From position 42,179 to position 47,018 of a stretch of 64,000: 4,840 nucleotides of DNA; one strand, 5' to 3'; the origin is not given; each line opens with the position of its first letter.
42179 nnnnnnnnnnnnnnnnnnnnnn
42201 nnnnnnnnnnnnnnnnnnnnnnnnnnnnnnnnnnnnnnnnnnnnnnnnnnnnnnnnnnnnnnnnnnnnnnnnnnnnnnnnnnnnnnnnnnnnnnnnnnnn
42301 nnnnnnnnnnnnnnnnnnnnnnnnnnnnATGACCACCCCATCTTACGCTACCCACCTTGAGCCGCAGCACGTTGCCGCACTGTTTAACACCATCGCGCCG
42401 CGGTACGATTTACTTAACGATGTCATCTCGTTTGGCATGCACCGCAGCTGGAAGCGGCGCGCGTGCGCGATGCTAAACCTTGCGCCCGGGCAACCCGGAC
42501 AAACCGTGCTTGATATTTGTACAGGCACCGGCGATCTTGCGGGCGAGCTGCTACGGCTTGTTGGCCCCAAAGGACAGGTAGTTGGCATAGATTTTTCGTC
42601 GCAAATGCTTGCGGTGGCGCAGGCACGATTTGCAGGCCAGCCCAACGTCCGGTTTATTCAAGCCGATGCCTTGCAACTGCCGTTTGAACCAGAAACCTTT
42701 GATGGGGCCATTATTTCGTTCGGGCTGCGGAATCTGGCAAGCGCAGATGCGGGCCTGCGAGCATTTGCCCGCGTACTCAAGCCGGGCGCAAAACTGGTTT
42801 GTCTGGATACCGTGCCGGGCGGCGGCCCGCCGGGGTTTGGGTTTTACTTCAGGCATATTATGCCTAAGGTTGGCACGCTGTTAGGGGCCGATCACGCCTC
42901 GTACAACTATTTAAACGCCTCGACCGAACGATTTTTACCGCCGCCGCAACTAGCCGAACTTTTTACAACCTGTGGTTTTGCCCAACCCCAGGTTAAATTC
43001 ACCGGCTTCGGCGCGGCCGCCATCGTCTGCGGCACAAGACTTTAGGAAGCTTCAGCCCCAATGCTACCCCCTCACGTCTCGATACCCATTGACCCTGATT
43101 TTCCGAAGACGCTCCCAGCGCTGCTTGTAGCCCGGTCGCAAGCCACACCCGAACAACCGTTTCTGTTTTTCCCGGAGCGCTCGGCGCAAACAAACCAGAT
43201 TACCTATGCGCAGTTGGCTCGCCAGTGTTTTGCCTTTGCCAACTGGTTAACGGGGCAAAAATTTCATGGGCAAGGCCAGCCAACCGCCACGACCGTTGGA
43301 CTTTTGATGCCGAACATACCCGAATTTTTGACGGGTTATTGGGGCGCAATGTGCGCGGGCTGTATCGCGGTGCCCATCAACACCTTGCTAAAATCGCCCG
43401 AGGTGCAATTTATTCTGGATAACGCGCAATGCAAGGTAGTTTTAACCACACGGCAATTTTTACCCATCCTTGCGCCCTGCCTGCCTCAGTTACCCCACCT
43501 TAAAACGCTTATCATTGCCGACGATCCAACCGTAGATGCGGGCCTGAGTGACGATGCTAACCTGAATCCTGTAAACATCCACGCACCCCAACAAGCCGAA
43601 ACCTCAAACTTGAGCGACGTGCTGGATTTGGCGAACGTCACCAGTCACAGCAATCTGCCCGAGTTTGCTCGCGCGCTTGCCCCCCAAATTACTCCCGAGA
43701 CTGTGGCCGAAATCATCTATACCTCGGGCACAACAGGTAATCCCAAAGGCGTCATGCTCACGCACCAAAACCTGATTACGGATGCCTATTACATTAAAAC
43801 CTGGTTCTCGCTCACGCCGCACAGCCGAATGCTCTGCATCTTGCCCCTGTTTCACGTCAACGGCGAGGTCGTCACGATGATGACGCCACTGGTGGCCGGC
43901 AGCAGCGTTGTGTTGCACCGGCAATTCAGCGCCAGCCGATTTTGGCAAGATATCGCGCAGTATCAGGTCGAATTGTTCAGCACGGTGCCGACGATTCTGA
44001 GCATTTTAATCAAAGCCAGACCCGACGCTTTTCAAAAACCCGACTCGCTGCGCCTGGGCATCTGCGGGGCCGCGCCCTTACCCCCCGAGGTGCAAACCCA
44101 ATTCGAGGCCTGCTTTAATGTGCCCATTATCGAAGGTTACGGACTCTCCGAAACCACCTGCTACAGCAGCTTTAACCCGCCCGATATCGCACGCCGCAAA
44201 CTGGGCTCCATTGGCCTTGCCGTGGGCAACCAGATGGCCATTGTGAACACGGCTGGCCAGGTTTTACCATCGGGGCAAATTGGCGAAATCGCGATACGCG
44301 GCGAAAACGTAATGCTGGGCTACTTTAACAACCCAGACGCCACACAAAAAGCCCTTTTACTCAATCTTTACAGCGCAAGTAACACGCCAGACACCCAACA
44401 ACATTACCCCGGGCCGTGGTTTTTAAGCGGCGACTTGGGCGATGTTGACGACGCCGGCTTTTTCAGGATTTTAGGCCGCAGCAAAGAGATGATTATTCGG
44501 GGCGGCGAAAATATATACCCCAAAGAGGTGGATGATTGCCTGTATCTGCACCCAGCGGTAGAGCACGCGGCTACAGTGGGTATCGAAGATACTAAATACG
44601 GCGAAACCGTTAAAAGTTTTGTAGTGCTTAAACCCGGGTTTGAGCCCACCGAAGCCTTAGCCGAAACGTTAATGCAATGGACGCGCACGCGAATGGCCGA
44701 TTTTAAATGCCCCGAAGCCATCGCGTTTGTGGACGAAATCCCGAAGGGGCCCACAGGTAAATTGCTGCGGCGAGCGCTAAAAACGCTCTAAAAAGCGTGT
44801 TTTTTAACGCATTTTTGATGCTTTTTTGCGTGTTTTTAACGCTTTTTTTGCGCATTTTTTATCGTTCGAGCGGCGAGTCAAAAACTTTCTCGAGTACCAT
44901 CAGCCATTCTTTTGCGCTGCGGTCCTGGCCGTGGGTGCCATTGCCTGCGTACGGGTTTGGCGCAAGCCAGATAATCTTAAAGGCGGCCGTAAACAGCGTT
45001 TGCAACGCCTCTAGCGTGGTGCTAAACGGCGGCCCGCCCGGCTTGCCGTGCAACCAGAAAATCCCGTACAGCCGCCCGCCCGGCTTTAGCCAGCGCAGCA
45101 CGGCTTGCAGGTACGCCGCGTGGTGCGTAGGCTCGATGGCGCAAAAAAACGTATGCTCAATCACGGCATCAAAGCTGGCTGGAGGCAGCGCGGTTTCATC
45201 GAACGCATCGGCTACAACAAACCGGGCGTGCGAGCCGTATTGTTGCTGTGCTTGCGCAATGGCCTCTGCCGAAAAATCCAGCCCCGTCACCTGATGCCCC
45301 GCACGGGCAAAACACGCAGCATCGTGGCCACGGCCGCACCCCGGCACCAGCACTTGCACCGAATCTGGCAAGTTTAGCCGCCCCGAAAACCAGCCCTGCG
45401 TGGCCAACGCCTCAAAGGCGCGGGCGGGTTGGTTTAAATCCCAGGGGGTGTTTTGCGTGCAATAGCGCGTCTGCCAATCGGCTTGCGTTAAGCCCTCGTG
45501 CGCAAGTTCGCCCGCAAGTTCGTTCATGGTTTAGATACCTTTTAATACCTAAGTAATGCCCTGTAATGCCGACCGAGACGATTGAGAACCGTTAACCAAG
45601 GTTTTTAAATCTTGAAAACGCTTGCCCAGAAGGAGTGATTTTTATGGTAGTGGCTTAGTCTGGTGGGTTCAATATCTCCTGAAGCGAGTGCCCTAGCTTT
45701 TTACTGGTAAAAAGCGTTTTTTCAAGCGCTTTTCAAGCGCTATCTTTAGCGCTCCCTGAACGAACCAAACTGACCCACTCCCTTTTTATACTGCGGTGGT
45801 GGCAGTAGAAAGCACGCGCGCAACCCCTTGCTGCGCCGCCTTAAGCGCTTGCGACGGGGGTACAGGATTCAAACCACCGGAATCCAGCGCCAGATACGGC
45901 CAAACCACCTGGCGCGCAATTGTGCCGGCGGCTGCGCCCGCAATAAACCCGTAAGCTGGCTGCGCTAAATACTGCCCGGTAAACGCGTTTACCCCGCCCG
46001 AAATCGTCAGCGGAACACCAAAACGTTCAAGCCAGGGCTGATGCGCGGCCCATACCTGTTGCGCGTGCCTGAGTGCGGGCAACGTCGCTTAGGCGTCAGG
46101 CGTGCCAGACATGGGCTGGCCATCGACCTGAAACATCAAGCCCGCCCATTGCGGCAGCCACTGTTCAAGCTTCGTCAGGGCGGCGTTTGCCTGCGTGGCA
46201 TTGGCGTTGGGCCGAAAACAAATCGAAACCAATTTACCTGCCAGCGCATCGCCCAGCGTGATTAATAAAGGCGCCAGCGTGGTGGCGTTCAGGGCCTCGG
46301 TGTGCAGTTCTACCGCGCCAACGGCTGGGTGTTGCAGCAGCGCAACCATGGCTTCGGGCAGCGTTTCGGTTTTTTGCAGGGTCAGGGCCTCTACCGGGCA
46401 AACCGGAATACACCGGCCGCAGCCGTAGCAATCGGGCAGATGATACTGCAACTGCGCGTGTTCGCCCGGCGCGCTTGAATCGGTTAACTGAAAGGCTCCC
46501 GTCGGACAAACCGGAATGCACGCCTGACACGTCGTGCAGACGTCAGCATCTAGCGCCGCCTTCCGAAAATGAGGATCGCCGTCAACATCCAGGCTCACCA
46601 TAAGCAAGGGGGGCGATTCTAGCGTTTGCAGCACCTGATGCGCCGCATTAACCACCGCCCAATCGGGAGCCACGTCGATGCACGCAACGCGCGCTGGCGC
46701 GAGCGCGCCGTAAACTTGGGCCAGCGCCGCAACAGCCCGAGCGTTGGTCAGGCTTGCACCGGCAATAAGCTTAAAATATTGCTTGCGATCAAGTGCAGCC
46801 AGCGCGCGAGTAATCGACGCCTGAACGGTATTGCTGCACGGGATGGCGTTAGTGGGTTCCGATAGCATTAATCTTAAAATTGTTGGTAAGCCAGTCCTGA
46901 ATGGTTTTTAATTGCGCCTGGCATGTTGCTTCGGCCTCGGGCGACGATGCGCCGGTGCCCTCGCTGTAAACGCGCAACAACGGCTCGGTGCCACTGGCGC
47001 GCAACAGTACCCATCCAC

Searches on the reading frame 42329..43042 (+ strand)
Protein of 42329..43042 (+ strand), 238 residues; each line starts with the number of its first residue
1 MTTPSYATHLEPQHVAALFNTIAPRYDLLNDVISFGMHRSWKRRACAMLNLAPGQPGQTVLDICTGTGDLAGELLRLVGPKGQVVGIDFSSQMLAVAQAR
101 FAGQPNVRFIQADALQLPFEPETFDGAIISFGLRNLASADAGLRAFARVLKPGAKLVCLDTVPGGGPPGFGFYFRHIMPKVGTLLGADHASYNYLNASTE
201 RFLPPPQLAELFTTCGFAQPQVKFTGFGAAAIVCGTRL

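Call 32: find_homologous_proteins(query=window:42329-43042:+, max_evalue=1e-30)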
Query window:42329-43042:+ (238 aa): 5094 proteins with E <= 1e-30 among 8000 candidates; the best 120 are listed.
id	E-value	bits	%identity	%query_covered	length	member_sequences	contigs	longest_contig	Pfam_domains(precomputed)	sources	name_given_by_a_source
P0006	1.6e-157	540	100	100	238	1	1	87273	PF13847.13,PF00398.27,PF13489.13,PF13649.13,PF01135.26,PF01209.25,PF08241.19,PF08242.19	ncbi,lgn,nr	ncbi:MAG: bifunctional demethylmenaquinone methyltransferase/2-methoxy-6-polyprenyl-1,4-benzoquinol 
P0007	7.6e-73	263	54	95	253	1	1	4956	PF13847.13,PF13489.13,PF13649.13,PF01135.26,PF01209.25,PF08241.19,PF08242.19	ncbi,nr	ncbi:MAG: bifunctional demethylmenaquinone methyltransferase/2-methoxy-6-polyprenyl-1,4-benzoquinol 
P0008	4.6e-72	260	52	97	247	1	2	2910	PF13847.13,PF00398.27,PF13489.13,PF01269.24,PF13649.13,PF01135.26,PF01209.25,PF08241.19,PF08242.19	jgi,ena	jgi:demethylmenaquinone methyltransferase/2-methoxy-6-polyprenyl-1,4-benzoquinol methylase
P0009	2.4e-68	248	52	94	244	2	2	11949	PF13847.13,PF13489.13,PF13649.13,PF01209.25,PF08241.19,PF08242.19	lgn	-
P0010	4.1e-67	244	53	98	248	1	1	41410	PF13847.13,PF13489.13,PF13649.13,PF01135.26,PF01728.26,PF01209.25,PF08241.19,PF08242.19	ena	-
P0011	5.4e-67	244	52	98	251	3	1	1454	PF13847.13,PF13489.13,PF13649.13,PF01135.26,PF01209.25,PF08241.19,PF08242.19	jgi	jgi:demethylmenaquinone methyltransferase/2-methoxy-6-polyprenyl-1,4-benzoquinol methylase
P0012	1.7e-66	242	52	94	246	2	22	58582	PF13847.13,PF13489.13,PF13649.13,PF01135.26,PF01728.26,PF01209.25,PF08241.19,PF08242.19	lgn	-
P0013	2.3e-66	242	52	95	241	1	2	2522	PF07021.19,PF13847.13,PF13489.13,PF02353.27,PF13649.13,PF01135.26,PF01728.26,PF01209.25,PF08241.19,PF08242.19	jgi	jgi:demethylmenaquinone methyltransferase/2-methoxy-6-polyprenyl-1,4-benzoquinol methylase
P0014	3.6e-66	241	50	98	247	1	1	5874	PF13847.13,PF13489.13,PF13649.13,PF08704.17,PF01135.26,PF01209.25,PF08241.19,PF08242.19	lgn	-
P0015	4.0e-65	238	51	98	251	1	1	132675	PF13847.13,PF13489.13,PF13649.13,PF01135.26,PF01209.25,PF08241.19,PF08242.19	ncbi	ncbi:MAG: bifunctional demethylmenaquinone methyltransferase/2-methoxy-6-polyprenyl-1,4-benzoquinol 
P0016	1.1e-64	236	53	94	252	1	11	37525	PF13847.13,PF13489.13,PF02353.27,PF13649.13,PF01135.26,PF01728.26,PF01209.25,PF08241.19,PF08242.19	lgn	-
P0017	1.4e-64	236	50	94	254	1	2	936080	PF13847.13,PF13489.13,PF13649.13,PF01135.26,PF01209.25,PF08241.19,PF08242.19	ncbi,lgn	ncbi:MAG: bifunctional demethylmenaquinone methyltransferase/2-methoxy-6-polyprenyl-1,4-benzoquinol 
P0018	3.6e-64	235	50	95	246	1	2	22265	PF13847.13,PF13489.13,PF13649.13,PF01135.26,PF01728.26,PF01209.25,PF08241.19,PF08242.19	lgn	-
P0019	4.6e-64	234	50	95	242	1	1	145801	PF13847.13,PF13489.13,PF13649.13,PF08704.17,PF01135.26,PF01209.25,PF08241.19,PF08242.19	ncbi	-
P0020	4.5e-63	231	52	94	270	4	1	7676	PF13847.13,PF13489.13,PF13649.13,PF01135.26,PF01209.25,PF08241.19,PF08242.19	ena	-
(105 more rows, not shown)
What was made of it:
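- Tried and rejected: The best ubiE relatives are 54% or less (call 32).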

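Call 33: find_encoding_contigs(protein=P0010, flank=5000, max_places=3)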
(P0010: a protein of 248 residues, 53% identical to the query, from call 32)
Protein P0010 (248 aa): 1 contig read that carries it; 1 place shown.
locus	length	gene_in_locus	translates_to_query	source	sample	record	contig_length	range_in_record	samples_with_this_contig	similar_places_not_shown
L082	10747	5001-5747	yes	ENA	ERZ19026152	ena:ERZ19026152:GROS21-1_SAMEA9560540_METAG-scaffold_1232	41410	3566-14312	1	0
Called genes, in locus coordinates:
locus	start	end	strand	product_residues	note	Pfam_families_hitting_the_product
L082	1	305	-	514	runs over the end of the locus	PF00171:Aldedh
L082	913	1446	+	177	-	PF09988:DUF2227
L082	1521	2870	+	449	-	PF00375:SDF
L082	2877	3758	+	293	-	-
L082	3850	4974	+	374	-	PF00990:GGDEF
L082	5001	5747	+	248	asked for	PF01209:Ubie_methyltran, PF01135:PCMT, PF13489:Methyltransf_23, PF01728:FtsJ (weak), PF13847:Methyltransf_31, PF08241:Methyltransf_11, PF08242:Methyltransf_12, PF13649:Methyltransf_25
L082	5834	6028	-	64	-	-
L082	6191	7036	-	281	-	PF04951:Peptidase_M55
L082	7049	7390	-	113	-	PF12732:YtxH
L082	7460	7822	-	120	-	-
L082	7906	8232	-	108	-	PF12732:YtxH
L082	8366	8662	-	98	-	-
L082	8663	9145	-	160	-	-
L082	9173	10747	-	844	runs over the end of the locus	PF01074:Glyco_hydro_38N, PF09261:Alpha-mann_mid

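Call 34: find_encoding_contigs(protein=P0012, flank=5000, max_places=3)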
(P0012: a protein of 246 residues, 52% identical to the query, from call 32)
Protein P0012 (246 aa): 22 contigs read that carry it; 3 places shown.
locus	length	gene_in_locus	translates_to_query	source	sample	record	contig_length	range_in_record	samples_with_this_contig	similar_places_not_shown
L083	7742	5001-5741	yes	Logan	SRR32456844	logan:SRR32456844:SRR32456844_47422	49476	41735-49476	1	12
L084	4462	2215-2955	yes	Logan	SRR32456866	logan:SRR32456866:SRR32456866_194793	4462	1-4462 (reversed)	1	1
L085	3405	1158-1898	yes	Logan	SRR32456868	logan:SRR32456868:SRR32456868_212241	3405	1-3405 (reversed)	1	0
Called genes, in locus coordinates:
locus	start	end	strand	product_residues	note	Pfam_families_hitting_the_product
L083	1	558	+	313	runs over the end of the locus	-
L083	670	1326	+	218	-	-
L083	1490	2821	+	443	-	PF00375:SDF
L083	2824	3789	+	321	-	PF04212:MIT (faint), PF00515:TPR_1, PF07719:TPR_2 (weak), PF13424:TPR_12, PF14559:TPR_19 (weak), PF13181:TPR_8 (weak), PF13432:TPR_16 (weak), PF13431:TPR_17 (weak), +10 more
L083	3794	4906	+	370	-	PF00990:GGDEF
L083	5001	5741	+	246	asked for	PF01209:Ubie_methyltran, PF01135:PCMT, PF01728:FtsJ (weak), PF13489:Methyltransf_23, PF13847:Methyltransf_31, PF08241:Methyltransf_11, PF08242:Methyltransf_12, PF13649:Methyltransf_25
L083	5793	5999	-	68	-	-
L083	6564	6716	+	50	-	-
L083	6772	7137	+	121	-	-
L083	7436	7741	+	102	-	?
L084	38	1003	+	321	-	PF04212:MIT (faint), PF00515:TPR_1, PF07719:TPR_2 (weak), PF13424:TPR_12, PF14559:TPR_19 (weak), PF13181:TPR_8 (weak), PF13432:TPR_16 (weak), PF13431:TPR_17 (weak), +10 more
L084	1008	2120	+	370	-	PF00990:GGDEF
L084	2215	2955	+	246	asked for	PF01209:Ubie_methyltran, PF01135:PCMT, PF01728:FtsJ (weak), PF13489:Methyltransf_23, PF13847:Methyltransf_31, PF08241:Methyltransf_11, PF08242:Methyltransf_12, PF13649:Methyltransf_25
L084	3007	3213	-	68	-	-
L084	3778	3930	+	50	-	-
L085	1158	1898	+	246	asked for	PF01209:Ubie_methyltran, PF01135:PCMT, PF01728:FtsJ (weak), PF13489:Methyltransf_23, PF13847:Methyltransf_31, PF08241:Methyltransf_11, PF08242:Methyltransf_12, PF13649:Methyltransf_25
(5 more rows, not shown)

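Call 35: find_encoding_contigs(protein=P0015, flank=5000, max_places=3)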
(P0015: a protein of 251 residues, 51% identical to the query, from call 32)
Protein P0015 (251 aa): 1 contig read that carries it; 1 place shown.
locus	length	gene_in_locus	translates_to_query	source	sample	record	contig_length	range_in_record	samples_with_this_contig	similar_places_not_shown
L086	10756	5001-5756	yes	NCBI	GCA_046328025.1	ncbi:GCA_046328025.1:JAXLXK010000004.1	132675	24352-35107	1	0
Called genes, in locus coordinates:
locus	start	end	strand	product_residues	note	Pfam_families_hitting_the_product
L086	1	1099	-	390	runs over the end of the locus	PF00730:HhH-GPD, PF00633:HHH (faint), PF00293:NUDIX, PF14815:NUDIX_4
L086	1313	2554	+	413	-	-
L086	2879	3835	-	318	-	PF08668:HDOD, PF01966:HD (weak)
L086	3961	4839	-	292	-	-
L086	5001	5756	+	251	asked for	PF01209:Ubie_methyltran, PF01135:PCMT (weak), PF13489:Methyltransf_23, PF08241:Methyltransf_11, PF08242:Methyltransf_12, PF13649:Methyltransf_25, PF13847:Methyltransf_31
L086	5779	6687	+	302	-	PF00491:Arginase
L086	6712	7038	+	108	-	PF03647:Tmemb_14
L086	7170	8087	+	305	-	-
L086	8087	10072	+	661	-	PF07660:STN (faint), PF03958:Secretin_N, PF00263:Secretin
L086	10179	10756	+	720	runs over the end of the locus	PF03958:Secretin_N, PF00263:Secretin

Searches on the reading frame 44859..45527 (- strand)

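Call 55: search_protein_families(library=pfam, max_evalue=0.001, proteins=[window:44859-45527:-])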
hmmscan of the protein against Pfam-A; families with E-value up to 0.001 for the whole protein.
window:44859-45527:- (222 aa): 6 families
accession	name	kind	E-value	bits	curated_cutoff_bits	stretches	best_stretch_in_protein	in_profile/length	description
PF05724.17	TPMT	-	1.2e-27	97.4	26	1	14-186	2-186/218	Thiopurine S-methyltransferase (TPMT)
PF13649.12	Methyltransf_25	-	2.6e-18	66.9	27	1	59-151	1-97/97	Methyltransferase domain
PF08241.18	Methyltransf_11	-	2.5e-17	63.7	21.2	1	62-154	3-94/95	Methyltransferase domain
PF08242.18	Methyltransf_12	-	7e-13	49.6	30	1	63-153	4-98/98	Methyltransferase domain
PF13847.12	Methyltransf_31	-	3.9e-11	43.3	27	1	57-153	5-107/145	Methyltransferase domain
PF13489.12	Methyltransf_23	-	2.8e-08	34.1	27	1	62-156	29-117/164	Methyltransferase domain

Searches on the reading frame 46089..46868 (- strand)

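Call 55: search_protein_families(library=pfam, max_evalue=0.001, proteins=[window:46089-46868:-])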
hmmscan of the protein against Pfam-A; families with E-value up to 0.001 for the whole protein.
window:46089-46868:- (259 aa): 14 families
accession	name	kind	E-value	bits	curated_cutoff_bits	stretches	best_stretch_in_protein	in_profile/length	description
PF12838.12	Fer4_7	-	2.5e-14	53.9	27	2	111-161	2-52/52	4Fe-4S dicluster domain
PF13484.11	Fer4_16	-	3.4e-10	41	30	2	111-129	2-20/66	4Fe-4S double cluster binding domain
PF00037.32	Fer4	-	7.7e-10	38.6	21.1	2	146-163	7-24/24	4Fe-4S binding domain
PF13187.11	Fer4_9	-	1.3e-08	35.2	27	1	111-161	2-51/52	4Fe-4S dicluster domain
PF14697.11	Fer4_21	-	4.7e-08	33.5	35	1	104-163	1-58/59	4Fe-4S dicluster domain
PF25160.1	LdpA_Fe-S-bd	-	7.5e-08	32.5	27.6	1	115-165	7-46/49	LdpA Fe-S cluster-binding domain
PF13237.11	Fer4_10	-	1e-07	32.2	25.5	1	106-158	4-53/53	4Fe-4S dicluster domain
PF12797.12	Fer4_2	-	6.2e-06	26.3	24.5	0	105-123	4-22/22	4Fe-4S binding domain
PF12617.14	LdpA_C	-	1.2e-05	25.5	22.2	1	178-255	2-78/184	Light dependent period A C-terminal domain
PF12798.12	Fer4_3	-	2.1e-05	25.5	27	0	147-161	1-15/15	4Fe-4S binding domain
PF12837.12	Fer4_6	-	6.3e-05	23.2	25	0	107-126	5-24/24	4Fe-4S binding domain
PF13183.11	Fer4_8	-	7.2e-05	23.7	27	0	108-160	2-67/68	4Fe-4S dicluster domain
PF12800.12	Fer4_4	-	7.8e-05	23.2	24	0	109-124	2-17/17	4Fe-4S binding domain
PF13534.11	Fer4_17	-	0.00017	22.5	22.2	0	100-124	35-59/61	4Fe-4S dicluster domain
